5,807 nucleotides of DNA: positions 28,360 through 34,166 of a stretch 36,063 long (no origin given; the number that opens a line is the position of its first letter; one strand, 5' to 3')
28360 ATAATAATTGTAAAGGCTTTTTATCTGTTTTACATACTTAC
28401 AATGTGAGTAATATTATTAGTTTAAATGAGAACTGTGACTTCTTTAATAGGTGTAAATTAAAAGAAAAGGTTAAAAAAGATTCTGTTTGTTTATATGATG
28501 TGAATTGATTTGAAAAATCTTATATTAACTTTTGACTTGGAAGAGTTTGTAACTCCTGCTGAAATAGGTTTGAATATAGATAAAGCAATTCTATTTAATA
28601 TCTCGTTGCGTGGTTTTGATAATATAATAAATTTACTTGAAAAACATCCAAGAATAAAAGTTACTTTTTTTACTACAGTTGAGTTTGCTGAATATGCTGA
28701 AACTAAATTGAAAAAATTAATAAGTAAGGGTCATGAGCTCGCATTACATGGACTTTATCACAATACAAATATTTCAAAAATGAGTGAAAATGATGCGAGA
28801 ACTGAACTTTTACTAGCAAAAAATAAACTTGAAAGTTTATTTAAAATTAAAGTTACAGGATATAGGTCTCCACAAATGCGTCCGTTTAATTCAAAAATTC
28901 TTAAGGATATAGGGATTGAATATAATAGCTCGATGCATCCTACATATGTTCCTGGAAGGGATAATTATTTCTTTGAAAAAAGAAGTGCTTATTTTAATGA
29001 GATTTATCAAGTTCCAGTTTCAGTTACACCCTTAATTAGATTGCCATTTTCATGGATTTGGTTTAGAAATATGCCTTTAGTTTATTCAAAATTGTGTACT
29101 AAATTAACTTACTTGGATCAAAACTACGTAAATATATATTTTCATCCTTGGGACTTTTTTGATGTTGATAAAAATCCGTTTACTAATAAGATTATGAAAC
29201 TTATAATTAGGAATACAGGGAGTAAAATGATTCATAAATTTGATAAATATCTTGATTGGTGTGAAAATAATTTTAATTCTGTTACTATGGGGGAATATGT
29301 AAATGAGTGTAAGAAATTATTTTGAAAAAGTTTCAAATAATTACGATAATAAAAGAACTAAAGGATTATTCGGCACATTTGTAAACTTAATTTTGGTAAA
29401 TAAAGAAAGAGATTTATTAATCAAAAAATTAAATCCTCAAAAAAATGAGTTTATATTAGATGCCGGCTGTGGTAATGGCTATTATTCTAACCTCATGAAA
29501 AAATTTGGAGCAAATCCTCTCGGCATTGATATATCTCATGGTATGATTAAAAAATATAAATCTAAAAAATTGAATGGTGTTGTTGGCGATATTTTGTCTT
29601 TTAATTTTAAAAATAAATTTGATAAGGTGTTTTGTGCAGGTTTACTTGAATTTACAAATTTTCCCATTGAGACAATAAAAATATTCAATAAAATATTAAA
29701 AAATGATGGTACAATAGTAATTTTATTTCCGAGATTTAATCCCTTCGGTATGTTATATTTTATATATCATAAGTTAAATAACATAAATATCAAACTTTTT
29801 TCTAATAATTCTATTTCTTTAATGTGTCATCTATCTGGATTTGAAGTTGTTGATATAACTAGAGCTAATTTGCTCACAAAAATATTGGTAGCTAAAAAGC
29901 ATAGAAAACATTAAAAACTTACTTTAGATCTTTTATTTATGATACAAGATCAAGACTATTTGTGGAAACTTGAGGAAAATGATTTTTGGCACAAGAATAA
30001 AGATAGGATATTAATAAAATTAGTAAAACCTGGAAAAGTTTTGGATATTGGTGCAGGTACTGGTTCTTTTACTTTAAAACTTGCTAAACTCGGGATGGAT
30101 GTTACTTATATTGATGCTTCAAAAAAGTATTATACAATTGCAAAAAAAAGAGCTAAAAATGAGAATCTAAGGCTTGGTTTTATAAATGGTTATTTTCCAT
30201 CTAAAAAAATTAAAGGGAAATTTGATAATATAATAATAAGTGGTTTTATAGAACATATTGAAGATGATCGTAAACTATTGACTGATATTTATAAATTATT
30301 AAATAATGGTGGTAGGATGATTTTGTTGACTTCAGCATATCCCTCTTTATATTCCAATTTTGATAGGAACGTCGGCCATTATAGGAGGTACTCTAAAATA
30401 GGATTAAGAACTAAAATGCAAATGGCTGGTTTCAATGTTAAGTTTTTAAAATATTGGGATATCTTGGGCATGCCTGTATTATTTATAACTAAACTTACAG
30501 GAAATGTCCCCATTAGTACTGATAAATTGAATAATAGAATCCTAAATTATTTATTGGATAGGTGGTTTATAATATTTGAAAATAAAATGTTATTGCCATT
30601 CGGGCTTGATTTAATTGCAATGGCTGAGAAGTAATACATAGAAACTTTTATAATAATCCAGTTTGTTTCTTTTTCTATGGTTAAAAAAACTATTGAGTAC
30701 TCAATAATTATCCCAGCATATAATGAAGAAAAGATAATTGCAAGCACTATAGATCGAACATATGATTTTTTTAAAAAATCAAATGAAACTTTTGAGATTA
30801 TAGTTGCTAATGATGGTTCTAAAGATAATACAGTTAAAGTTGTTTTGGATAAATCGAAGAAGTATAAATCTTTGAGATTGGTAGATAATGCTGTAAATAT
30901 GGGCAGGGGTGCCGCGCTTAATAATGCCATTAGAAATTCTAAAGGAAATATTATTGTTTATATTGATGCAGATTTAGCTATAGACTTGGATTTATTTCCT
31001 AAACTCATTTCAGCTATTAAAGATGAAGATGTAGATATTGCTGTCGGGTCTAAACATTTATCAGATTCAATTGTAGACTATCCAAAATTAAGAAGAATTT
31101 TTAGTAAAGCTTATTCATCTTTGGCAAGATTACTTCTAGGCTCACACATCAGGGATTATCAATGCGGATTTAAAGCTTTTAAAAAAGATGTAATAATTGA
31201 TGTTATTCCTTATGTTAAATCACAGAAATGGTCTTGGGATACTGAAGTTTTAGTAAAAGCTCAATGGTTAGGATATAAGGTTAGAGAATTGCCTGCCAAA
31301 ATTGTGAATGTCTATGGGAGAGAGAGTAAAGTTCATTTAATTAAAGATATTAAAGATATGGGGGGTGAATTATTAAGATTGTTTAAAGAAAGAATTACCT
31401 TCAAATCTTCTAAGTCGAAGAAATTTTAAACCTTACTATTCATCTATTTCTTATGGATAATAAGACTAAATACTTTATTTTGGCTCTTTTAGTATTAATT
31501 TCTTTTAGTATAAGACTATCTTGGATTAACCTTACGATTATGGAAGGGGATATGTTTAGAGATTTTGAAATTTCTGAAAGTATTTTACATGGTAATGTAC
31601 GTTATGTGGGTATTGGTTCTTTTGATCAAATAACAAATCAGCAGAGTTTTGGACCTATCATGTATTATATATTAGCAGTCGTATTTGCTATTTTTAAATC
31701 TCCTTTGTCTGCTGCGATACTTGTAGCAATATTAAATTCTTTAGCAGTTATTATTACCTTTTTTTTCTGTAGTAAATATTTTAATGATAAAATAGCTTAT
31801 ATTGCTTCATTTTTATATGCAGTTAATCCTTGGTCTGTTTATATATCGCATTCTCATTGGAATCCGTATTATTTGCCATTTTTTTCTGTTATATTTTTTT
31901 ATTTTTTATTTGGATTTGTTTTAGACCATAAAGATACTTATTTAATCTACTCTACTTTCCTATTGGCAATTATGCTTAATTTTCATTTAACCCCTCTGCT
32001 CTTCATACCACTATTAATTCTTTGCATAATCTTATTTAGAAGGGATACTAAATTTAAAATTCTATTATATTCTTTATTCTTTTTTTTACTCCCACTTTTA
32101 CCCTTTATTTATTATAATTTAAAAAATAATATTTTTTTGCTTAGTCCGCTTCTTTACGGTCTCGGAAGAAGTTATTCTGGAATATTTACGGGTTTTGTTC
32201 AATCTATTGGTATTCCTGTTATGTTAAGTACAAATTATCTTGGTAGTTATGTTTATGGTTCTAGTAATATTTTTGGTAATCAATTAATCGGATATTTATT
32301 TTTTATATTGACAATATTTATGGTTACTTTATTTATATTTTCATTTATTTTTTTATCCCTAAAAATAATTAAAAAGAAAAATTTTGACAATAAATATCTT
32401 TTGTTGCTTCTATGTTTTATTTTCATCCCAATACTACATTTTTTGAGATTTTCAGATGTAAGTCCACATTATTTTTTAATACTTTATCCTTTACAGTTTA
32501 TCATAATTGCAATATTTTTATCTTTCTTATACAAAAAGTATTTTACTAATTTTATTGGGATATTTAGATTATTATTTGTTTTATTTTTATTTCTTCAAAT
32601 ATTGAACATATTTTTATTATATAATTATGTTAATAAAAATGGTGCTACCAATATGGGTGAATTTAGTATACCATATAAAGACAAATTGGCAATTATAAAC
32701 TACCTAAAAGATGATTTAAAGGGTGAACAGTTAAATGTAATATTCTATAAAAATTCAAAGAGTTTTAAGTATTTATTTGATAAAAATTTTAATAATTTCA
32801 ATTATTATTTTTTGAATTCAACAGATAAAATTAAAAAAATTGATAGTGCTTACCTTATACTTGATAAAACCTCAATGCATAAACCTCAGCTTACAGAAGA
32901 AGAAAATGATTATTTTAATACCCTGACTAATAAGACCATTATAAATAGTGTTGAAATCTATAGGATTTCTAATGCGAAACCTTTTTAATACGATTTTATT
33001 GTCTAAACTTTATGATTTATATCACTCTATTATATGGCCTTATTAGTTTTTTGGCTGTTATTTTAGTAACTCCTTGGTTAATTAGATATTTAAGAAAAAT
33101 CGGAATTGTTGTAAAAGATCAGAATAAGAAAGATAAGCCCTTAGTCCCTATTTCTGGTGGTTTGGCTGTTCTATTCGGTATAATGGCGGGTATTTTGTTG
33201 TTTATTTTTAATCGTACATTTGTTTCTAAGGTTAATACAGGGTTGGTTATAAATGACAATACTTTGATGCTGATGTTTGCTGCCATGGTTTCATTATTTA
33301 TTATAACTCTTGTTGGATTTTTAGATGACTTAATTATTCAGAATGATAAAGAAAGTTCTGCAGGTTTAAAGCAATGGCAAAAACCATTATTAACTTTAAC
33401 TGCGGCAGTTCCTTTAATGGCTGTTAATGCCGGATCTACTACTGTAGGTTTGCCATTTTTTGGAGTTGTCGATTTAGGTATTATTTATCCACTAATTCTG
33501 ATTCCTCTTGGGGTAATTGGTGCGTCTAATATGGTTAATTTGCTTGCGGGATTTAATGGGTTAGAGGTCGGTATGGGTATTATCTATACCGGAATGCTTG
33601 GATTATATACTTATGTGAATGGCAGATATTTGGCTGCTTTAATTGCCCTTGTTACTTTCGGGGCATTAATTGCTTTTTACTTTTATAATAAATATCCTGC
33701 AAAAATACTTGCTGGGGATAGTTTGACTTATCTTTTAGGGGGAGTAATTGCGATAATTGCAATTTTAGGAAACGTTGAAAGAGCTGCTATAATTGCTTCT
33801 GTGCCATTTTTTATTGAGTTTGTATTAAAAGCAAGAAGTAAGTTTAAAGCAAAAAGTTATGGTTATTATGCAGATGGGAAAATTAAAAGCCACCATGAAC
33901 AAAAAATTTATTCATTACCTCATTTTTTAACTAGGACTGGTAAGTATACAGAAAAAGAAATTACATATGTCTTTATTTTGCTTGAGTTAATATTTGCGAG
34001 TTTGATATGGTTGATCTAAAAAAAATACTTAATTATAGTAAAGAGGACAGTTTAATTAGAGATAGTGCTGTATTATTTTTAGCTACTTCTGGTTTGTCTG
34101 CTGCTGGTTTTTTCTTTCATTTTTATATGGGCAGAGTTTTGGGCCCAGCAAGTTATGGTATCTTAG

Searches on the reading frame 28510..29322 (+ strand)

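Call 19: search_protein_families(library=pfam, proteins=[window:28510-29322:+], max_evalue=0.001)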
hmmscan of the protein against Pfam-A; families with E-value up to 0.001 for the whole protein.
window:28510-29322:+ (271 aa): 2 families
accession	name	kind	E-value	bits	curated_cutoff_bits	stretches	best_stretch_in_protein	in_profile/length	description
PF01522.26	Polysacc_deac_1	-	4.5e-10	40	23.1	1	36-130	21-112/124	Polysaccharide deacetylase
PF11959.13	DUF3473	-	2.1e-07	31.4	29.6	1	163-260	28-125/130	Domain of unknown function (DUF3473)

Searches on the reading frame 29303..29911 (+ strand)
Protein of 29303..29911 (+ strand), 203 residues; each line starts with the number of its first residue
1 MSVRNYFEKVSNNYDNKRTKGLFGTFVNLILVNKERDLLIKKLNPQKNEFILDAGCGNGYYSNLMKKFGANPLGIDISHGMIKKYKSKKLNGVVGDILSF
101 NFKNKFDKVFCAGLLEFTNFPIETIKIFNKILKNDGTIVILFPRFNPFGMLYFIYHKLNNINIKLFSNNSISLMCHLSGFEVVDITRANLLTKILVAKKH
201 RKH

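Call 19: search_protein_families(library=pfam, proteins=[window:29303-29911:+], max_evalue=0.001)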
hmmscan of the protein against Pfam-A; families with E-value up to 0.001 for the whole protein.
window:29303-29911:+ (203 aa): 9 families
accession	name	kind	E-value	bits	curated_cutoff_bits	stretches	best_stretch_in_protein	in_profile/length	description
PF08241.18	Methyltransf_11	-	3.1e-14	53.8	21.2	1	52-140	1-95/95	Methyltransferase domain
PF13489.12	Methyltransf_23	-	1.2e-12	48.3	27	1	45-184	20-163/164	Methyltransferase domain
PF13847.12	Methyltransf_31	-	4.7e-12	46.3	27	1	47-142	3-111/145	Methyltransferase domain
PF13649.12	Methyltransf_25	-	1.3e-11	45.4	27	1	51-136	1-97/97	Methyltransferase domain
PF08003.17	Methyltransf_9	-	8.4e-09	35.3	23.8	1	38-140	106-217/315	Protein of unknown function (DUF1698)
PF08242.18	Methyltransf_12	-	5.2e-08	34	30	1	52-137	1-97/98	Methyltransferase domain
PF05219.18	DREV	-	3.4e-05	23.5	26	1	41-140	85-186/265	DREV methyltransferase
PF07021.18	MetW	-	6e-05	23.2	21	1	50-201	16-173/193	Methionine biosynthesis protein MetW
PF02353.26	CMAS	-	0.00023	21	27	1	35-139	50-163/273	Mycolic acid cyclopropane synthetase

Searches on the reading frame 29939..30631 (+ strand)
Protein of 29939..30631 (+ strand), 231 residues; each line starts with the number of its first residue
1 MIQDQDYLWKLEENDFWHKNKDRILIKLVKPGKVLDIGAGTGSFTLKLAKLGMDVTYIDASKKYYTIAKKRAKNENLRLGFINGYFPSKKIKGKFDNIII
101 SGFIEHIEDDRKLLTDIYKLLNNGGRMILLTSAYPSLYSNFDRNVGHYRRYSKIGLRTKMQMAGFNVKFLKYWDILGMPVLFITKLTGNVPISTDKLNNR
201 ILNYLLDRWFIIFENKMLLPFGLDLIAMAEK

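Call 19: search_protein_families(library=pfam, proteins=[window:29939-30631:+], max_evalue=0.001)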
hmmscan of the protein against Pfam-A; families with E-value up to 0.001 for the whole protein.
window:29939-30631:+ (231 aa): 11 families
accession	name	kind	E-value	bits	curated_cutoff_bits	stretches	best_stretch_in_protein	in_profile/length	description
PF13649.12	Methyltransf_25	-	2.3e-15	57.5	27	1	34-125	1-97/97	Methyltransferase domain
PF13489.12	Methyltransf_23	-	6.3e-15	55.7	27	1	16-167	8-161/164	Methyltransferase domain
PF08241.18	Methyltransf_11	-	7.1e-15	55.9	21.2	1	35-129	1-95/95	Methyltransferase domain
PF08242.18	Methyltransf_12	-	8.6e-14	52.5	30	1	35-126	1-97/98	Methyltransferase domain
PF13847.12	Methyltransf_31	-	3.2e-13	50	27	1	32-132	5-112/145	Methyltransferase domain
PF01209.24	Ubie_methyltran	-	1.9e-09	37.7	20.1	1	11-136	29-158/233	ubiE/COQ5 methyltransferase family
PF03848.20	TehB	-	1.6e-08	34.7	20.4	1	2-107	3-108/193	Tellurite resistance protein TehB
PF02353.26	CMAS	-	4.6e-07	29.9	27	1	25-134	55-169/273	Mycolic acid cyclopropane synthetase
PF05175.20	MTS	-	5.1e-06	26.7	23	1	30-133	28-142/170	Methyltransferase small domain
PF05219.18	DREV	-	0.00014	21.5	26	1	30-130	94-187/265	DREV methyltransferase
PF05401.17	NodS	-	0.0003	21.1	24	1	8-128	18-143/201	Nodulation protein S (NodS)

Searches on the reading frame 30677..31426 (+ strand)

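Call 19: search_protein_families(library=pfam, proteins=[window:30677-31426:+], max_evalue=0.001)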
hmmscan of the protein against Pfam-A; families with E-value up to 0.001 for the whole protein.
window:30677-31426:+ (250 aa): 3 families
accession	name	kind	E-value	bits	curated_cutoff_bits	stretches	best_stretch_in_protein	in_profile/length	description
PF00535.33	Glycos_transf_2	-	1.6e-32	113.2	23.3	1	9-175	1-166/168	Glycosyl transferase family 2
PF13641.12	Glyco_tranf_2_3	-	3.4e-11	44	27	1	8-129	3-126/230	Glycosyltransferase like family 2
PF10111.15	Glyco_tranf_2_2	-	1.6e-10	41.4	27.3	1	9-116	1-108/276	Glycosyltransferase like family 2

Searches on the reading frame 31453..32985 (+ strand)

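Call 19: search_protein_families(library=pfam, proteins=[window:31453-32985:+], max_evalue=0.001)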
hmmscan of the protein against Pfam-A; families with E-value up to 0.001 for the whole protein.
window:31453-32985:+ (511 aa): 1 family
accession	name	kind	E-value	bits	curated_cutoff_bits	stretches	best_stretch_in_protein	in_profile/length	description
PF13231.12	PMT_2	-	5.9e-07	30.3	26.1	1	68-221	4-160/160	Dolichyl-phosphate-mannose-protein mannosyltransferase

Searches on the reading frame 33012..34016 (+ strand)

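Call 64: search_protein_families(library=pfam, proteins=[window:33012-34016:+], max_evalue=0.001)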
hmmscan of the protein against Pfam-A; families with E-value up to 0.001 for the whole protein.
window:33012-34016:+ (335 aa): 1 family
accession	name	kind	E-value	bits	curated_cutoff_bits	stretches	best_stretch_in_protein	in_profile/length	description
PF00953.26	Glycos_transf_4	-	7e-33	114.3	27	1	89-253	2-159/160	Glycosyl transferase family 4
